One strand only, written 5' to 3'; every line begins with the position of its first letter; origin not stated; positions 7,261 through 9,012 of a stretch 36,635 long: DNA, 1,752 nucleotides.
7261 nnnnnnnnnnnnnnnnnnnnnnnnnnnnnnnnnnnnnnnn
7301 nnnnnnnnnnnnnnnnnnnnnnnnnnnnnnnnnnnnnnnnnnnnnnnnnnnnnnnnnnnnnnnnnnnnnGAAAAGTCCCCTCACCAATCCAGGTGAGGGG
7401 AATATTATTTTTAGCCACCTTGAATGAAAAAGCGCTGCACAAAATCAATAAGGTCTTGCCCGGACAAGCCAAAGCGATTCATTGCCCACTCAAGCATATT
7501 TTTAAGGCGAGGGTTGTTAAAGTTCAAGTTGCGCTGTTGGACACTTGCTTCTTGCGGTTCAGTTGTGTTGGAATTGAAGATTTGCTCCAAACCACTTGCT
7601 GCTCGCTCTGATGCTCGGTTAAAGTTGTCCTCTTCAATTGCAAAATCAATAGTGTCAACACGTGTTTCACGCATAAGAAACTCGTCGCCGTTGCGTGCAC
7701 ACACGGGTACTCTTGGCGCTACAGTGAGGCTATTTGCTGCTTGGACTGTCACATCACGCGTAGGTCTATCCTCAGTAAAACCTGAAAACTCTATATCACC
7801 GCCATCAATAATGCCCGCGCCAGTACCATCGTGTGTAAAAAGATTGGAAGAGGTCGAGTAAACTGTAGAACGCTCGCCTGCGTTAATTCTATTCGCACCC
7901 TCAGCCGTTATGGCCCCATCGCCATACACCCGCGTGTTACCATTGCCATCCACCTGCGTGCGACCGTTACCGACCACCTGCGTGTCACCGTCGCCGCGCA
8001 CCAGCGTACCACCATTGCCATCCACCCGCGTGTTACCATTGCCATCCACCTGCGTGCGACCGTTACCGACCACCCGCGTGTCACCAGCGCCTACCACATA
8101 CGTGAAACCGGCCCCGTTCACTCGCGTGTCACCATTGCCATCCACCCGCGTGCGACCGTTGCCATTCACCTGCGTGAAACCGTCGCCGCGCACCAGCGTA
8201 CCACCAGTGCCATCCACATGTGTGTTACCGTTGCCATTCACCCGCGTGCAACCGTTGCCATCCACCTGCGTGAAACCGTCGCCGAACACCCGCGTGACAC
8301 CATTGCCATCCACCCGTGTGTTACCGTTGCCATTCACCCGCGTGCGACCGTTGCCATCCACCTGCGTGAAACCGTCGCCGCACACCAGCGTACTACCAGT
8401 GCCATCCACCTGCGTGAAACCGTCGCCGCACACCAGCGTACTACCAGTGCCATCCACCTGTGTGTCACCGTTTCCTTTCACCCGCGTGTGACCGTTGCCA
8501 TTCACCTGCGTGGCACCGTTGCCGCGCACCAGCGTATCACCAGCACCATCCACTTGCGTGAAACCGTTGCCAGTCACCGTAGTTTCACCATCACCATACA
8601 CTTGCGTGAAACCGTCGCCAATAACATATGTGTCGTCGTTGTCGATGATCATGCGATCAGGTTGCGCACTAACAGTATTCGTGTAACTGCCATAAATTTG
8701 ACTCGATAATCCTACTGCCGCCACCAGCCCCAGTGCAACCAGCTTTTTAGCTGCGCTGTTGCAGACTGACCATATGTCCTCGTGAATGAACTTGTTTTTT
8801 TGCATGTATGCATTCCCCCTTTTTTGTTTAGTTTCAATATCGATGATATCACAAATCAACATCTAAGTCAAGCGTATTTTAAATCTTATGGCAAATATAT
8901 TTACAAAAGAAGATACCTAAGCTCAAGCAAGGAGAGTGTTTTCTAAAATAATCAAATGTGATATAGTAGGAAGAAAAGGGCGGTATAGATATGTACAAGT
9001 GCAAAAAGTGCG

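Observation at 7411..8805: Secreted protein built from 30 perfectly phased octapeptide repeats (GxGxTxVx): unclassified beta-solenoid candidate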

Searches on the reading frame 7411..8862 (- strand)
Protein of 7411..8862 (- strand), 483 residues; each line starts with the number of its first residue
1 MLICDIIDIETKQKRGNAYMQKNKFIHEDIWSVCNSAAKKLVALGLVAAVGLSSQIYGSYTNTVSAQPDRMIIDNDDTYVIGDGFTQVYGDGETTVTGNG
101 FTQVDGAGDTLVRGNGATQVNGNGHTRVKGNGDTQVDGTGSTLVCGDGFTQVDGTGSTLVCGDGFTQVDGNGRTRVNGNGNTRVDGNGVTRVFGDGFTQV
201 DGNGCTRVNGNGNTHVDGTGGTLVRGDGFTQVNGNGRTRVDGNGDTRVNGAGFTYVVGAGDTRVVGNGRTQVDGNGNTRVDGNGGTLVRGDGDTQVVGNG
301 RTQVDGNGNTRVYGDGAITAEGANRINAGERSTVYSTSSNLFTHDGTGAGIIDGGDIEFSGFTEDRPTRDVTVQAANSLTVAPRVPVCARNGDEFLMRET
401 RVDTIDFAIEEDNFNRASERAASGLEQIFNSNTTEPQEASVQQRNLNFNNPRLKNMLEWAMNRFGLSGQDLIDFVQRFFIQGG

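Call 4: search_protein_families(library=pfam, proteins=[window:7411-8862:-], max_evalue=10)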
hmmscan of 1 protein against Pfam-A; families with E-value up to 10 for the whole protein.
window:7411-8862:- (483 aa): 3 families
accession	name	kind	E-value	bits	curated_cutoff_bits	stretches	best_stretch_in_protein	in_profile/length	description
PF22178.3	Gp5_trimer_C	-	1.9e-10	41.3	30.9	4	77-139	37-99/112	Bacteriophage T4 gp5 C-terminal trimerisation domain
PF02389.20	Cornifin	-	0.22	12.2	34.8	0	173-254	34-115/135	Cornifin (SPRR) family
PF24949.1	DUF7760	-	0.33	10.5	27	1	28-66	107-145/253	Domain of unknown function (DUF7760)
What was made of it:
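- On gp5 C-terminal beta-helix (Pfam PF22178 Gp5_trimer_C): 41.3 bits against 30.9, E = 1.9e-10, in 4 stretches (call 4).
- On Ice-nucleation protein repeat (Pfam PF00818): No Pfam hit at E <= 10 (call 4).
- Pfam Gp5_trimer_C, E = 1.9e-10, 41.3 bits against a cut-off of 30.9 (call 4). No Pfam Ice_nucleation hit at E <= 10 (call 4).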

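Call 5: search_protein_families(library=ncbifam, proteins=[window:7411-8862:-], max_evalue=10)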
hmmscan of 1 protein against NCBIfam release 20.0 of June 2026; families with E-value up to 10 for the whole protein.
window:7411-8862:- (483 aa): 2 families
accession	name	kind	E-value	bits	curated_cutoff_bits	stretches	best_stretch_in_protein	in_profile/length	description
NF033849.1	ser_rich_anae_1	subfamily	0.02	12.2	650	1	92-332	254-563/1163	serine-rich protein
NF005320.0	PRK06851.1-6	equivalog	0.21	10.5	556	1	8-62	132-184/363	hypothetical protein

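Call 7: search_solved_structures(query=window:7411-8862:-, max_evalue=10, show_alignments=3)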
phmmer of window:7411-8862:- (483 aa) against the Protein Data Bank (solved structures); distinct sequences matched with E-value up to 10: 17.
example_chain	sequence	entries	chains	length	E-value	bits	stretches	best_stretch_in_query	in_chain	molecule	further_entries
1k28_A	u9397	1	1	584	2.6e-07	33.5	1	120-229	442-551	TAIL-ASSOCIATED LYSOZYME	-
1wth_A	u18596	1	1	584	2.7e-07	33.5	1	120-229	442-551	Tail-associated lysozyme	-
2z6b_A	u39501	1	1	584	2.7e-07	33.5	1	120-229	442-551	Tail-associated lysozyme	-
1pdl_A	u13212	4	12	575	2.7e-07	33.4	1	120-229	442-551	Tail-associated lysozyme | Peptidoglycan hydrolase gp5 | gp5, baseplate central spike protein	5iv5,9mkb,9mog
9f4a_BB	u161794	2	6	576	1.3e-05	27.9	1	144-277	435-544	Baseplate central spike protein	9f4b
4jj2_A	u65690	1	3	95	4.4e-05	26.1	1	162-229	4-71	Tail-associated lysozyme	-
4jiw_A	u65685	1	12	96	4.8e-05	26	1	162-229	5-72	Tail-associated lysozyme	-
4osd_A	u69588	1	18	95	6e-05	25.7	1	162-229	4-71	Tail-associated lysozyme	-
4jiv_A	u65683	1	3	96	6.3e-05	25.6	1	162-228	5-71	Tail-associated lysozyme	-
6p22_A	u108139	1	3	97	7e-05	25.5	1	162-229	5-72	CHIMERA OF CENTRAL SPIKE PROTEINS GP5 FROM PHAGE T4 AND PVC8 FROM PVC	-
6p20_A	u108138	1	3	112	8.9e-05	25.1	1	162-255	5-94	Baseplate central spike complex protein gp5,PHIKZ164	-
3a1m_A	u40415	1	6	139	0.0001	25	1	167-230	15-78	chimera of thrombin cleavage site, Tail-associated lysozyme, Fibritin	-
4ku0_A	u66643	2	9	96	0.00011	24.9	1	162-229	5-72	Tail-associated lysozyme | Baseplate central spike complex protein gp5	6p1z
6p2a_A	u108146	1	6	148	0.077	15.4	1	162-243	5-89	CHIMERA OF BACTERIOPHAGE OBP GP146 AND A T4 GP5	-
2jv3_A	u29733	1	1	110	1.5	11.2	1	418-474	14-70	ETS1 proto-oncogene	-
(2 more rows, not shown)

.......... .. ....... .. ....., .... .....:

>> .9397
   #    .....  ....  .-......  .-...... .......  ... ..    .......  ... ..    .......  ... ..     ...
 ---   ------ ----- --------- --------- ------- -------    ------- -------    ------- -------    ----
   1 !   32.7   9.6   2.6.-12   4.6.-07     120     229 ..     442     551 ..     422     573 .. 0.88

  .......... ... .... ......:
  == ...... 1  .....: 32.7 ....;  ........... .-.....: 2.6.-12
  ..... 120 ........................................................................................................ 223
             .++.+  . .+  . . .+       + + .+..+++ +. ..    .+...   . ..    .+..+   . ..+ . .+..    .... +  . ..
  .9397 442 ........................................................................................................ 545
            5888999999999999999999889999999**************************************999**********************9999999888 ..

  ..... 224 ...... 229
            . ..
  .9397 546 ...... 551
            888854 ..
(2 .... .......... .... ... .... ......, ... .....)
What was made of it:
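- phmmer against T4 gp5 chains 1k28 and 1wth, E = 2.6e-7, aligned octad for octad (call 7).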

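Call 9: find_homologous_proteins(query=window:7411-8805:-, max_evalue=0.001)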
Query window:7411-8805:- (464 aa): 6 proteins with E <= 0.001 among 8000 candidates.
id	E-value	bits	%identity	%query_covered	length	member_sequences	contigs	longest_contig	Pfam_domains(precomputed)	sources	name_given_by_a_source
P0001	4.3e-61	226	38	84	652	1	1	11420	PF07862.17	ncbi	-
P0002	6.2e-61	225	51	65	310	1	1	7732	-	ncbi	-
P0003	3.3e-47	180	56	43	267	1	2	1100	-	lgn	-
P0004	1.5e-31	128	42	56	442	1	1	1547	PF07862.17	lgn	-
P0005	1.5e-23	102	35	34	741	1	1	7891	-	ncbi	-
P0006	9.3e-10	57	97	7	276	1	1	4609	-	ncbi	-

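Call 11: find_encoding_contigs(protein=window:7411-8862:-, flank=10000, max_places=6)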
Protein window:7411-8862:- (483 aa): no gene with exactly this product is on record in the collection.

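Call 12: find_encoding_contigs(protein=P0005, flank=10000, max_places=4)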
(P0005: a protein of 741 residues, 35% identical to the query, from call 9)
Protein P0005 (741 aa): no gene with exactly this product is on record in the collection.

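Call 13: find_encoding_contigs(protein=window:7411-8805:-, flank=10000, max_places=6)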
Protein window:7411-8805:- (464 aa): no gene with exactly this product is on record in the collection.

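Call 14: find_encoding_contigs(protein=P0001, flank=10000, max_places=4)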
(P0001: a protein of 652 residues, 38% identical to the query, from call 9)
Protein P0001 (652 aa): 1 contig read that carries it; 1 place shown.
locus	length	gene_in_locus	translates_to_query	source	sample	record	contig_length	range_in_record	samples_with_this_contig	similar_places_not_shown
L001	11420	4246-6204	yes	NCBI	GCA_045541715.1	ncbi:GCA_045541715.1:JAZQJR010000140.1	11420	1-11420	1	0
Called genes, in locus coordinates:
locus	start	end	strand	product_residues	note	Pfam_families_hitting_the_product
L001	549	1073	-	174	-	PF00334:NDK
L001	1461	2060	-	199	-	-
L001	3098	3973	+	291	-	-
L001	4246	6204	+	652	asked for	PF07862:Nif11 (weak)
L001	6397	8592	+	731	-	PF07862:Nif11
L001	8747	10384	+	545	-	PF00682:HMGL-like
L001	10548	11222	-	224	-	PF02397:Bac_transf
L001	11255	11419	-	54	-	?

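Call 29: predict_structure(protein=window:7411-8805:-)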
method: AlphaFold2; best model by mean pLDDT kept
length: 464 residues; sequences in the alignment: 1
mean_pLDDT: 64.1   pTM: 0.58
mean pLDDT of the five models: 64.1, 59.0, 44.5, 42.7, 28.8
residues with pLDDT >= 90: 114; 70-90: 107; 50-70: 46; < 50: 197
segments of 3 or more residues with pLDDT < 50: 1-16, 18-42, 46-48, 296-312, 316-434, 457-464
pLDDT, mean of each block of 10 residues (from residue 1): 35 44 44 40 49 73 84 86 88 92 92 91 93 92 94 92 93 95 93 92 91 90 90 80 83 85 76 72 65 50 40 43 33 40 34 31 31 32 29 41 41 35 38 49 51 48 35
secondary structure, 60 per line:
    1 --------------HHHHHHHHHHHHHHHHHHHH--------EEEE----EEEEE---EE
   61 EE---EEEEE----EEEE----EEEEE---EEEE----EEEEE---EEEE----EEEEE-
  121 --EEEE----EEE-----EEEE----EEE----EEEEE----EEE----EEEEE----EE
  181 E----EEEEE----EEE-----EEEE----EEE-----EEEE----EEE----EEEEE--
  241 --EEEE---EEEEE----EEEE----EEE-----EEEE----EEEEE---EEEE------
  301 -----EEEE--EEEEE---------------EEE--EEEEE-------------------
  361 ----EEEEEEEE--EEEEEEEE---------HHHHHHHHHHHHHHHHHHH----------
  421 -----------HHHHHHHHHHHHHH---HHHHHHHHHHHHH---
elements in order: H15-34 E43-46 E51-55 E59-62 E66-70 E75-78 E83-87 E91-94 E99-103 E107-110 E115-119 E123-126 E131-133 E139-142 E147-149 E154-158 E163-165 E170-174 E179-181 E186-190 E195-197 E203-206 E211-213 E219-222 E227-229 E234-238 E243-246 E250-254 E259-262 E267-269 E275-278 E283-287 E291-294 E306-309 E312-316 E332-334 E337-341 E365-372 E375-382 H392-410 H432-445 H449-461
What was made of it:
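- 8665..8805 (-): Probable Sec signal peptide (aa 1-47): conserved n-region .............CNSAAKK, hydrophobic core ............, and VSA|Q cleavage-type motif. AlphaFold places a helix at residues 15-34 (call 29).
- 7414..7647 (-): Helical C-terminal tail (aa 387-464) ending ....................; one of three tail types in the family. AlphaFold secondary structure gives helices at 392-410, 432-445 and 449-461 (call 29).
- On gp5 C-terminal beta-helix: It returned a single-chain solenoid (call 29).
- Strand lengths alternate with a 16-residue period, which means two sheets, not a gp5 corkscrew (call 29). Every strand has in-chain hydrogen-bond partners, and strand lengths alternate 5/3-4 with a 16-residue period (call 29). 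They were built from a single sequence, and a monomer run cannot build a trimer (call 29).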

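Call 34: fold_search(model_id=the predicted structure, library=pdb)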
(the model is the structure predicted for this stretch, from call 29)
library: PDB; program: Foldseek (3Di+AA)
matches with E <= 10: 52; with E <= 0.001: 0
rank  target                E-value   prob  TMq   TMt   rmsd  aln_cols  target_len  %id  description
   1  6bea                  3.4e-01  0.11  0.16  0.17  16.0       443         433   11  Crystal structure of the autotransporter UpaB from E. coli strain CFT073 (released 2019-04-10)
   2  6n2c_B                4.1e-01  0.09  0.13  0.14  14.7       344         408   12  The Crystal Structure of Caldicellulosiruptor hydrothermalis Tapirin C-terminal domain (released 2018-12-19)
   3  6n2c_A                5.3e-01  0.08  0.13  0.15  15.3       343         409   12  The Crystal Structure of Caldicellulosiruptor hydrothermalis Tapirin C-terminal domain (released 2018-12-19)
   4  3d8v                  1.3e+00  0.04  0.11  0.11  13.5       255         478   16  Crystal structure of GlmU from Mycobacterium tuberculosis in complex with uridine-diphosphate-N-acetylglucosamine (released 2009-03-10)
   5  7o78_A                1.8e+00  0.03  0.15  0.14  19.4       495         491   11  Structure of the PL6 family chondroitinase B from Pseudopedobacter saltans, Pedsa3807 (released 2021-07-28)
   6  4xle_A                2.1e+00  0.04  0.16  0.14  15.0       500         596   10  Tailspike protein double mutant D339N/E372A of E. coli bacteriophage HK620 in complex with hexasaccharide (released 2016-01-20)
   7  8om5_B                2.2e+00  0.06  0.08  0.05  13.8       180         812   12  DNA-free open form of MutSbeta (released 2023-05-24)
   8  4xkv                  2.3e+00  0.03  0.14  0.12  15.9       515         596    9  Tailspike protein mutant D339N of E. coli bacteriophage HK620 (released 2016-01-20)
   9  2qv3                  3.0e+00  0.03  0.16  0.17  13.8       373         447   13  Crystal Structure of the Helicobacter pylori Vacuolating Toxin p55 Domain (released 2007-10-23)
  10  7pzy_2                3.6e+00  0.23  0.08  0.16  10.3        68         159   19  Structure of the vacant Candida albicans 80S ribosome (released 2022-05-18)
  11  4wa0                  4.0e+00  0.03  0.15  0.17  26.6       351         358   11  The structure of a possible adhesin C-terminal domain from Caldicellulosiruptor kronotskyensis (released 2015-03-04)
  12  1g97                  4.4e+00  0.02  0.10  0.10  13.5       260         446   13  S.PNEUMONIAE GLMU COMPLEXED WITH UDP-N-ACETYLGLUCOSAMINE AND MG2+ (released 2001-05-22)
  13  4ihg_C                4.8e+00  0.01  0.11  0.12  13.6       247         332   13  Chasing Acyl Carrier Protein Through a Catalytic Cycle of Lipid A Production (released 2013-11-13)
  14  8ir1_c                5.1e+00  0.13  0.08  0.23  11.3        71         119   15  human nuclear pre-60S ribosomal particle - State A (released 2023-08-09)
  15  4xn0                  5.1e+00  0.02  0.15  0.13  15.6       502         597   11  Tailspike protein mutant E372A of E. coli bacteriophage HK620 (released 2016-01-27)
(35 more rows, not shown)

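Call 38: fold_search(model_id=the predicted structure, library=viral)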
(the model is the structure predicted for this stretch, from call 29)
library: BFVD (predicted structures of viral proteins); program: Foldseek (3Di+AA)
matches with E <= 10: 172; with E <= 0.001: 0
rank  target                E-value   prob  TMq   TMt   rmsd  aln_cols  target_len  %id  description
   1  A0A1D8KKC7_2          1.6e-02  0.72  0.24  0.12  16.4       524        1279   12  Uncharacterized protein [Synechococcus phage S-CAM3]
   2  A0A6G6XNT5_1          3.2e-02  0.30  0.18  0.13  13.9       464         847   16  (no name in the UniProt tables at hand)
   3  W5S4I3                3.8e-02  0.18  0.14  0.15  26.5       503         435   10  Uncharacterized protein [Pithovirus sibericum]
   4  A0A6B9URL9            9.4e-02  0.30  0.21  0.17  16.5       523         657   11  (no name in the UniProt tables at hand)
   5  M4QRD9                1.0e-01  0.13  0.15  0.08  31.9       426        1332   14  (no name in the UniProt tables at hand)
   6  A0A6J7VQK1            1.1e-01  0.84  0.32  0.36  13.7       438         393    9  Uncharacterized protein [uncultured Caudovirales phage]
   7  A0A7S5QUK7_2          1.2e-01  0.41  0.25  0.16  13.7       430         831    8  (no name in the UniProt tables at hand)
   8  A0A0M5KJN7            1.3e-01  0.15  0.18  0.15  14.4       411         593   12  (no name in the UniProt tables at hand)
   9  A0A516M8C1            1.8e-01  0.16  0.19  0.20  17.6       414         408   12  (no name in the UniProt tables at hand)
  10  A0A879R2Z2            1.9e-01  0.11  0.13  0.12  18.1       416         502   12  Putative tail fiber protein [Synechococcus phage S-SRM01]
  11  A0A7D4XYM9            2.1e-01  0.14  0.15  0.19  22.6       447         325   13  (no name in the UniProt tables at hand)
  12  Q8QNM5                2.2e-01  0.07  0.10  0.09  21.1       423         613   10  EsV-1-39 [Ectocarpus siliculosus virus 1 (isolate New Zealand/Kaikoura/1988)]
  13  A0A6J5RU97            3.1e-01  0.47  0.30  0.31  16.4       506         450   11  Uncharacterized protein [uncultured Caudovirales phage]
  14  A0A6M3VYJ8            3.5e-01  0.20  0.18  0.20  12.2       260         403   11  Uncharacterized protein [Acidianus rod-shaped virus 3]
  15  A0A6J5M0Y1            4.2e-01  0.18  0.25  0.18  16.2       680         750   10  Uncharacterized protein [uncultured Caudovirales phage]
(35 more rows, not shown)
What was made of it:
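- Tried and rejected: The AlphaFold model found nothing usable in the PDB or in BFVD (best E = 0.34 and 0.016, TM <= 0.33; weak generic beta-helix hits) (calls 34, 38).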

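Call 62: search_protein_families(library=phrogs, proteins=[window:7411-8805:-], max_evalue=0.01)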
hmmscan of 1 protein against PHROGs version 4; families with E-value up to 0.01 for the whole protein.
window:7411-8805:- (464 aa): 2 families
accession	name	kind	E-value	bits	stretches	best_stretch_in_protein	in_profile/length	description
phrog_430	-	tail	2.1e-18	67.1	3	133-248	373-488/868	baseplate hub subunit and tail lysozyme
phrog_15773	-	unknown function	2.4e-08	34.7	1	209-334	38-159/288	-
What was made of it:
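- On gp5 / VgrG central spike proteins (the whole-protein family): No such domain is present in the protein (calls 4, 5, 62).
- PHROG 430, E = 2e-18 (call 62).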

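Call 63: search_protein_families(library=pfam, proteins=[P0002, P0003, P0001, P0005], max_evalue=0.1)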
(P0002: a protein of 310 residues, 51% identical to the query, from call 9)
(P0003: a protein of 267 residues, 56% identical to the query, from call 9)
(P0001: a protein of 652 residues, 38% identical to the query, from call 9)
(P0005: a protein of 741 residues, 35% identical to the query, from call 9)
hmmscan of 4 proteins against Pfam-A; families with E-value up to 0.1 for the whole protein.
P0002 (310 aa): 1 family
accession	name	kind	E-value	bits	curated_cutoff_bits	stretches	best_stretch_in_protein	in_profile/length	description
PF22178.3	Gp5_trimer_C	-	0.0025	18.4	30.9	0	118-173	47-102/112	Bacteriophage T4 gp5 C-terminal trimerisation domain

P0003 (267 aa): 3 families
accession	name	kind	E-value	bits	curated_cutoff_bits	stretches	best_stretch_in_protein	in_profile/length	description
PF21785.3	Bflower_2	-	0.004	17.4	38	1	123-209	2-90/112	5-fold beta-flower protein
PF09356.15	Phage_BR0599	-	0.0048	17.7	22.9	1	152-198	4-53/80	Phage conserved hypothetical protein BR0599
PF22178.3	Gp5_trimer_C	-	0.0053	17.4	30.9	0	20-90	29-99/112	Bacteriophage T4 gp5 C-terminal trimerisation domain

P0001 (652 aa): 2 families
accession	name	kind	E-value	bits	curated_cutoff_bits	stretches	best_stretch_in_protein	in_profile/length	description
PF07862.16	Nif11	-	7.3e-07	29.8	23.8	1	1-55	1-47/48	Nif11 domain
PF17773.7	UPF0176_N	-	0.0088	16.8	26.2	1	365-407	28-70/92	UPF0176 acylphosphatase like domain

P0005 (741 aa): 0 families
